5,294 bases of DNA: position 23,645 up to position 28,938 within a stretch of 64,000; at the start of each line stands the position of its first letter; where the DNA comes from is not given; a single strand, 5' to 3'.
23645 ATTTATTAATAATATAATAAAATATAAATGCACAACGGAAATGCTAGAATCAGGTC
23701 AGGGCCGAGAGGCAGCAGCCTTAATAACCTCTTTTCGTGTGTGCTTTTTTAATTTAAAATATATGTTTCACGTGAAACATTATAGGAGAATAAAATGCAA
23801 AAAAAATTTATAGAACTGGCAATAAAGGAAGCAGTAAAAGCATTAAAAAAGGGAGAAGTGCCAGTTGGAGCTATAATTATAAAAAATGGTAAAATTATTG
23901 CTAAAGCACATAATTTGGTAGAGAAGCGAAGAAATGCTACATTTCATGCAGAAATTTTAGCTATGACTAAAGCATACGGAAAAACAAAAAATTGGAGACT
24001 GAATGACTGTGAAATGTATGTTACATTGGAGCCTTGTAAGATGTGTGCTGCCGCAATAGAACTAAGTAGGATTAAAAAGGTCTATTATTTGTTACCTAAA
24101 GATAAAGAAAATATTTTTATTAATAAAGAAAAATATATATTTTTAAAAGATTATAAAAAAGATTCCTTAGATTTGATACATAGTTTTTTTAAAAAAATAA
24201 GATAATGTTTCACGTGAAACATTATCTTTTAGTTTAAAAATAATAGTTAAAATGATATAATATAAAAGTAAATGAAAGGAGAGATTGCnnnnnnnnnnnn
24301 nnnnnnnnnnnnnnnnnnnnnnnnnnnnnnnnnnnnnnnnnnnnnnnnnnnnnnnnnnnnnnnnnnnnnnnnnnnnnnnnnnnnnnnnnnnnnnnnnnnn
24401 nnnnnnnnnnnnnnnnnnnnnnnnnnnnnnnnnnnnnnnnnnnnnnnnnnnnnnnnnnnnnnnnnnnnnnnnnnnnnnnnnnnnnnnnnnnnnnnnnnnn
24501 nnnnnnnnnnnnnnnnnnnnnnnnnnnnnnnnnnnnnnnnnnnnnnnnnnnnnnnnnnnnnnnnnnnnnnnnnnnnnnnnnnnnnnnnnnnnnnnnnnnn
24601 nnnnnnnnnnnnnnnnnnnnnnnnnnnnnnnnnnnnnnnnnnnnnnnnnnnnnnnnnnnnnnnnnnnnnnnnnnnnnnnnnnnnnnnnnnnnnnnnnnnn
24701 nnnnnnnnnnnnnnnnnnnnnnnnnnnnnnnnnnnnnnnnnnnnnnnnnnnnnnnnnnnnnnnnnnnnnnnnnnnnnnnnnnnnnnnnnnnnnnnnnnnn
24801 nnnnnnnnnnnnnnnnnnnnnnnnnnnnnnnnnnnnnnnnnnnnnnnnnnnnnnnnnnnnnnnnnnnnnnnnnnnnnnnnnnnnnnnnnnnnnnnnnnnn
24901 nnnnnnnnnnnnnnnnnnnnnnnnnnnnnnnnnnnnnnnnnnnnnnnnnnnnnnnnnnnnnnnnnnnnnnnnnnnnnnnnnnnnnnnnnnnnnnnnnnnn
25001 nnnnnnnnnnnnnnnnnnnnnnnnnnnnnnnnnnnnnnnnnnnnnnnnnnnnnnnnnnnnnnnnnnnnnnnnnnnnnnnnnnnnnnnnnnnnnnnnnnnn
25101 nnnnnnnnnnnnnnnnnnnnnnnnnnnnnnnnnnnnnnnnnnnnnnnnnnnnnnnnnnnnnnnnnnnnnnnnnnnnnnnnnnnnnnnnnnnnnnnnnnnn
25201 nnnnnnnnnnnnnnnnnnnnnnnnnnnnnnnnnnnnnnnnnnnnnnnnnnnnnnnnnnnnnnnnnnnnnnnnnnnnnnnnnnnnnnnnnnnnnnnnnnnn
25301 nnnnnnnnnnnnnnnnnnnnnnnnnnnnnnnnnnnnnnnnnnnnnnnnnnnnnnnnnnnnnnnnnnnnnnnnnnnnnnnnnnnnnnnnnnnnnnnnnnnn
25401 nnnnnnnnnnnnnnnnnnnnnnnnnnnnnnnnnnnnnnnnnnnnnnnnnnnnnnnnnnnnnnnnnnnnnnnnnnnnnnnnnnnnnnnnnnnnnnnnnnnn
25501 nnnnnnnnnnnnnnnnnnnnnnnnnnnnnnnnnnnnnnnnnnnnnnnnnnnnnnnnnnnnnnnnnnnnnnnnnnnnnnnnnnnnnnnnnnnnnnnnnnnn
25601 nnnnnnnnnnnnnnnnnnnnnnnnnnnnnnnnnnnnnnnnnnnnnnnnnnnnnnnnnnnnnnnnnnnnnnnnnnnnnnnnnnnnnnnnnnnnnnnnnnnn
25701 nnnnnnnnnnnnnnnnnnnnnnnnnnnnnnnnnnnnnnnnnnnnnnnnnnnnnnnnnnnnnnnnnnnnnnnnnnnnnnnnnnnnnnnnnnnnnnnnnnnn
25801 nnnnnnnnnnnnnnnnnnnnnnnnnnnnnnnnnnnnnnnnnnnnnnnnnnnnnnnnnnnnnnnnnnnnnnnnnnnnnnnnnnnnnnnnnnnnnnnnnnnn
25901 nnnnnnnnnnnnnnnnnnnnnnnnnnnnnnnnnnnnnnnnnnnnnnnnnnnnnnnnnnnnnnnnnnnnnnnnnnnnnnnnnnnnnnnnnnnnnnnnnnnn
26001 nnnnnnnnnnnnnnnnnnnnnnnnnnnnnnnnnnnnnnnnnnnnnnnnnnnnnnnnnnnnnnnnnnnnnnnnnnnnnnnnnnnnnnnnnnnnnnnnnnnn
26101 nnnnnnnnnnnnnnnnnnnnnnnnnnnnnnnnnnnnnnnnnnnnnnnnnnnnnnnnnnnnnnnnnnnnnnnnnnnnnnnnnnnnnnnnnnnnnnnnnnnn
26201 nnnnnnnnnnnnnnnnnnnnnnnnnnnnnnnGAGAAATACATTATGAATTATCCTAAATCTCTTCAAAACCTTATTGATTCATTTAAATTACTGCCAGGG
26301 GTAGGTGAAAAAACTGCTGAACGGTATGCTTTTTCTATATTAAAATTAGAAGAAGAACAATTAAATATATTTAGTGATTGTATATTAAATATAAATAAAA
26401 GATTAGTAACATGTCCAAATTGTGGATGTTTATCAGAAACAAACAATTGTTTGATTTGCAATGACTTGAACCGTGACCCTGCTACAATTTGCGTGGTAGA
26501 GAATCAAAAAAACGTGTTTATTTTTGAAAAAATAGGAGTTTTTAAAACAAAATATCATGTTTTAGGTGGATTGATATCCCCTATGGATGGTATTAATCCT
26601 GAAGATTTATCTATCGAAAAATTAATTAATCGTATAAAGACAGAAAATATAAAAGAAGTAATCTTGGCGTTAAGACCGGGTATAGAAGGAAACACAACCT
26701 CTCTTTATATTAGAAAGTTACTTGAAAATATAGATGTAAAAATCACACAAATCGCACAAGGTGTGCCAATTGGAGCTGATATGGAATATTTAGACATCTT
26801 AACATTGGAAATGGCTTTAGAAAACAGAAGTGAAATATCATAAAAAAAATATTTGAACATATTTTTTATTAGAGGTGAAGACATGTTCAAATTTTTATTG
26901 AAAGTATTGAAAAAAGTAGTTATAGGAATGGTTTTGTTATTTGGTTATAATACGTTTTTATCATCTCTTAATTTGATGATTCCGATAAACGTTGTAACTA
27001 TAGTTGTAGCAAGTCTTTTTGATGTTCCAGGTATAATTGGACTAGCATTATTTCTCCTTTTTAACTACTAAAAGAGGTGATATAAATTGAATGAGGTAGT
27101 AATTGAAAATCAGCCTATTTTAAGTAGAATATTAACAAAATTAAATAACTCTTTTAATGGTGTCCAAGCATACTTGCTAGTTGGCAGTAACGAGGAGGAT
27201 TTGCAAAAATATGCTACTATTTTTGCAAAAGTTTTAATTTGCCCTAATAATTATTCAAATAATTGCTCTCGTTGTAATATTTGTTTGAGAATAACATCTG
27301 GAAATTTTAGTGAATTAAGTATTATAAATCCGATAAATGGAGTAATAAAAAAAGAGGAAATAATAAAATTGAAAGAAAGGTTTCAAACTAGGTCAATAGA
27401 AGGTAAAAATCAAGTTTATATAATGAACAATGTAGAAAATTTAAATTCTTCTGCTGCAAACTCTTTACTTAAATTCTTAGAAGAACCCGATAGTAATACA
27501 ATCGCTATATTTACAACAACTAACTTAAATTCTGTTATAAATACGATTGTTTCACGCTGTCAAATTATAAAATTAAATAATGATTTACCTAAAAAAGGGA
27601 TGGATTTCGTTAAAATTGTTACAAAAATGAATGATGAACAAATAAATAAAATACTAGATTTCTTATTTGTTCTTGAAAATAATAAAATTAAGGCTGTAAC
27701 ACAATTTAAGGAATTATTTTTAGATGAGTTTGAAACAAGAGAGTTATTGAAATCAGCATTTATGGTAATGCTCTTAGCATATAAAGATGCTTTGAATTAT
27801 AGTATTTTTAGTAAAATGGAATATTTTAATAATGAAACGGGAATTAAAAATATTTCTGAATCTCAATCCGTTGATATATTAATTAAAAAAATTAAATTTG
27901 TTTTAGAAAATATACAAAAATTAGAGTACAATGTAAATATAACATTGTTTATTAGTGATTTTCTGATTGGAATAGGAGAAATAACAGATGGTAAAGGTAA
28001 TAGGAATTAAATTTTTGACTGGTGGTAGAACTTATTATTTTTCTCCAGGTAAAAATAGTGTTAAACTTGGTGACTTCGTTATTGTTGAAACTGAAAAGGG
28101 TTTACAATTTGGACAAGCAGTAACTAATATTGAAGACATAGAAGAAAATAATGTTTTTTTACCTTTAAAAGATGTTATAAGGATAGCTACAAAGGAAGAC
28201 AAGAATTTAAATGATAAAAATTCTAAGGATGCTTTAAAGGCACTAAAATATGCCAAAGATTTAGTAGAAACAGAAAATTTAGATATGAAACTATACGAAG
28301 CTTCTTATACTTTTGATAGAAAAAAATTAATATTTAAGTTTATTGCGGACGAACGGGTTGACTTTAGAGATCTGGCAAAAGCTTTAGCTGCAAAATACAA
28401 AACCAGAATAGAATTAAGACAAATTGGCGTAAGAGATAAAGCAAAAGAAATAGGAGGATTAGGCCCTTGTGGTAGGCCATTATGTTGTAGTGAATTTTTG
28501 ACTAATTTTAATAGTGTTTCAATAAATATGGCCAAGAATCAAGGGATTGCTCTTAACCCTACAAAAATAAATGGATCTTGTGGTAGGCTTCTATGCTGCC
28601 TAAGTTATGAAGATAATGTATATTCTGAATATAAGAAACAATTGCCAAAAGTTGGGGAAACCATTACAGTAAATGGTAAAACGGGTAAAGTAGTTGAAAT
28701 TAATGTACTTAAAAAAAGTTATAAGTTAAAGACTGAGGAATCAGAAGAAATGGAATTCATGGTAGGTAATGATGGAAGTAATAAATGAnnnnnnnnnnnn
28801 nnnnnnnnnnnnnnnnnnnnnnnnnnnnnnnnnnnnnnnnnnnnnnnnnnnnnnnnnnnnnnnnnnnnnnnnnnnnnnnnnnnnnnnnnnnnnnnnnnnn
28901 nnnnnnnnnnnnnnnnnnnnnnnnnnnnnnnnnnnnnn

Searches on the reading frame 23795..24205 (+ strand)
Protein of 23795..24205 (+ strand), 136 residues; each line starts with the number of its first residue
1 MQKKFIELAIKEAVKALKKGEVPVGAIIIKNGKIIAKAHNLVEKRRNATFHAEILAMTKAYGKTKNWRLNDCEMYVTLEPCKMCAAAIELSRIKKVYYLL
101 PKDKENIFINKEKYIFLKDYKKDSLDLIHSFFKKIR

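Call 76: search_protein_families(library=ncbifam, proteins=[window:23795-24205:+], max_evalue=0.00001)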
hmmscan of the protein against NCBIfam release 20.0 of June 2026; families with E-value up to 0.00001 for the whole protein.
window:23795-24205:+ (136 aa): 4 families
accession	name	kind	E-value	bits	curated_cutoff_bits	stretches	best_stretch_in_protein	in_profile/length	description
NF008113.2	PRK10860.1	equivalog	6.5e-25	87.9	150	1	5-98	10-103/165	tRNA adenosine(34) deaminase TadA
TIGR00326.1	eubact_ribD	equivalog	7.3e-11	41.8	156.35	1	7-100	2-94/343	bifunctional diaminohydroxyphosphoribosylaminopyrimidine deaminase/5-amino-6-(5-phosphoribosylamino)uracil reductase RibD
NF041025.1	antiphage_deaminase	equivalog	2.1e-07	30.2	400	1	50-104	338-391/437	anti-phage dCTP deaminase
TIGR02571.1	ComEB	equivalog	9.3e-06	25.7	219.45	0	48-102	66-118/151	ComE operon protein 2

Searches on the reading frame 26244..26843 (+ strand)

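Call 30: search_protein_families(library=pfam, proteins=[window:26244-26843:+], max_evalue=0.00001)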
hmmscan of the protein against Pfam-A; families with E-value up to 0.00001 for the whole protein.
window:26244-26843:+ (199 aa): 4 families
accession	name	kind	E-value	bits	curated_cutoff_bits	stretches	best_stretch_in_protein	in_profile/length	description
PF13662.12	Toprim_4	-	9.4e-22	77.5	25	1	81-171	2-85/85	Toprim domain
PF21176.3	RecR_HhH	-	7.1e-11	42.2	27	1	7-48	1-42/45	RecR, helix-hairpin-helix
PF21175.2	RecR_C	-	2e-08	34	22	1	173-195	1-23/24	RecR, C-terminal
PF01751.28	Toprim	-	3.2e-07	30.9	23.1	1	81-170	1-96/96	Toprim domain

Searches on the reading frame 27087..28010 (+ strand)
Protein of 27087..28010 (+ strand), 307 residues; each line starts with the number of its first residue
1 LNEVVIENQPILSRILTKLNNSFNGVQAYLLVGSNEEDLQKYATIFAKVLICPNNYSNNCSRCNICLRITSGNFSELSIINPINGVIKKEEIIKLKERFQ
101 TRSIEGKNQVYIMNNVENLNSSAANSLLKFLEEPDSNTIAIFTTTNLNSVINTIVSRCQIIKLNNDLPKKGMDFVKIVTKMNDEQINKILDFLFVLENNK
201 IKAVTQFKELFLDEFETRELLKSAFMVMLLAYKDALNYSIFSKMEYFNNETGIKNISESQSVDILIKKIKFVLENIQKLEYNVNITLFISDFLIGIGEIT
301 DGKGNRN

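Call 30: search_protein_families(library=pfam, proteins=[window:27087-28010:+], max_evalue=0.00001)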
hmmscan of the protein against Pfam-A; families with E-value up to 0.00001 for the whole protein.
window:27087-28010:+ (307 aa): 1 family
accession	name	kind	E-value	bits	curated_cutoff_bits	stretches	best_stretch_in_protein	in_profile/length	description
PF13177.12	DNA_pol3_delta2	-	3.1e-44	151.2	27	1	24-165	17-159/161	DNA polymerase III, delta subunit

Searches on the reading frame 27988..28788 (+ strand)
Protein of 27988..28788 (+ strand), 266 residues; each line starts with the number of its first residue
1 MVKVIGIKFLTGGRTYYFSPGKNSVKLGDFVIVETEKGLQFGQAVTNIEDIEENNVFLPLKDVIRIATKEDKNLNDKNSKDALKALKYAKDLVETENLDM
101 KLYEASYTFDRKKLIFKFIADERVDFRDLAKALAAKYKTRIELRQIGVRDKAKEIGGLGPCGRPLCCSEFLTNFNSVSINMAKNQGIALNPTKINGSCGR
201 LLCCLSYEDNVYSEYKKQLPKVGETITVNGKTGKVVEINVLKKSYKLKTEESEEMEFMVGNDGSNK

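Call 30: search_protein_families(library=pfam, proteins=[window:27988-28788:+], max_evalue=0.00001)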
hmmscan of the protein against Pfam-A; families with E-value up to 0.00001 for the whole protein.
window:27988-28788:+ (266 aa): 1 family
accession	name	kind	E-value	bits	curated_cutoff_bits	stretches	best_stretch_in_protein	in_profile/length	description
PF04468.17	PSP1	-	4.8e-28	97.8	27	1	61-146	1-86/86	PSP1 C-terminal conserved region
